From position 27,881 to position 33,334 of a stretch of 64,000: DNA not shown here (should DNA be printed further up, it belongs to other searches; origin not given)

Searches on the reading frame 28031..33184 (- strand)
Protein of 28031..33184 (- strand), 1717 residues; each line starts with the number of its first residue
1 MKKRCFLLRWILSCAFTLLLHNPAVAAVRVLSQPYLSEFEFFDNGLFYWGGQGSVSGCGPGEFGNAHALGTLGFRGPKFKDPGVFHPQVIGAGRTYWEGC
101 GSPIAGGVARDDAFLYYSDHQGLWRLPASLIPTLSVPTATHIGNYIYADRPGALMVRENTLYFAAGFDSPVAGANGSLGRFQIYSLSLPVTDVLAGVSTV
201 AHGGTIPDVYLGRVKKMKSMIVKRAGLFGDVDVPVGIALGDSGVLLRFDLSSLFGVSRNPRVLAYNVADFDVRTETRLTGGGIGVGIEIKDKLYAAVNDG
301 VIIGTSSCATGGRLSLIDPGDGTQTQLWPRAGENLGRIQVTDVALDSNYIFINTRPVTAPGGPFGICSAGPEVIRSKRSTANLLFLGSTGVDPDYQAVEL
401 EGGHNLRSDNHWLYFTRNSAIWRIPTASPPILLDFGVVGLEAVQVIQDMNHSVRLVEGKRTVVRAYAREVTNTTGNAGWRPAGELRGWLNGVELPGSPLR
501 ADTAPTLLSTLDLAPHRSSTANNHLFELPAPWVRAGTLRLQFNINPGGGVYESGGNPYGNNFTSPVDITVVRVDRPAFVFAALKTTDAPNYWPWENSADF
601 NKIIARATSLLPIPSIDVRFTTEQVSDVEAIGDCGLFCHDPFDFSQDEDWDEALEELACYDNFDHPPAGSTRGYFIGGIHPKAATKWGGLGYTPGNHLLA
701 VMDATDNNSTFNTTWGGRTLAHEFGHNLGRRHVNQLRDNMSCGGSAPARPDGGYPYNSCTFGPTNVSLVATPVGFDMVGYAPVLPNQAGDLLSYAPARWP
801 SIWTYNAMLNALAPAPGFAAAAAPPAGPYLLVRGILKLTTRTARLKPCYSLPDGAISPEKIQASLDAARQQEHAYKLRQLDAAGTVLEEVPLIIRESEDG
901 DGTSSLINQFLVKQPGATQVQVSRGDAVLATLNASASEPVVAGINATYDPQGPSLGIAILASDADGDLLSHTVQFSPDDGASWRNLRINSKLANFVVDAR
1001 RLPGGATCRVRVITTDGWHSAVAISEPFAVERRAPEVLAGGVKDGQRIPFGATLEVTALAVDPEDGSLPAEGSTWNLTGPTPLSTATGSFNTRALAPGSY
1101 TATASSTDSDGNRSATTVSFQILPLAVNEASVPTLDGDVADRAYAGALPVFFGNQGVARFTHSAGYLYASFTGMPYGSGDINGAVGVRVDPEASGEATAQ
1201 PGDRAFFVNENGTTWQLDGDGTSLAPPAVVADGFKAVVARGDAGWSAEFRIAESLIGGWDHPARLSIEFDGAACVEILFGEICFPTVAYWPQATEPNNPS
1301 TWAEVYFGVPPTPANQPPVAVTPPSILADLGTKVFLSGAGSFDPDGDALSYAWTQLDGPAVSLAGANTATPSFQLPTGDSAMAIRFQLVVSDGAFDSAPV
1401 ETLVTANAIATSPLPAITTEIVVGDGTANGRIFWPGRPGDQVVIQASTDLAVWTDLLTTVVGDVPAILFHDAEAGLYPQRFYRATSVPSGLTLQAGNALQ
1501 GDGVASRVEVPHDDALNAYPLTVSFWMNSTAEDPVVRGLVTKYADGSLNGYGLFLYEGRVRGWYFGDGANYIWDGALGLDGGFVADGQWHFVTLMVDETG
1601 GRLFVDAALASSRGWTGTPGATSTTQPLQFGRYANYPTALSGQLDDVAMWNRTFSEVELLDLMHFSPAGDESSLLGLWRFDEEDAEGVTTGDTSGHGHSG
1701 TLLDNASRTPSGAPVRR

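Call 12: search_protein_families(library=pfam, proteins=[window:28031-33184:-], max_evalue=0.001)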
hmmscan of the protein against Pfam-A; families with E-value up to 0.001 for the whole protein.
window:28031-33184:- (1717 aa): 3 families
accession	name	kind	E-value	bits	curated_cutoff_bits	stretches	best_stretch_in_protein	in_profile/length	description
PF13385.13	Laminin_G_3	-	4.2e-18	66.4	27.6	1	1503-1657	2-148/151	Concanavalin A-like lectin/glucanases superfamily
PF22352.2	K319L-like_PKD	-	2.3e-09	37.6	27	1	1331-1400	11-80/84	K319L-like, PKD domain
PF02210.31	Laminin_G_2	-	0.00016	22.6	22.9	0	1582-1637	48-111/126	Laminin G domain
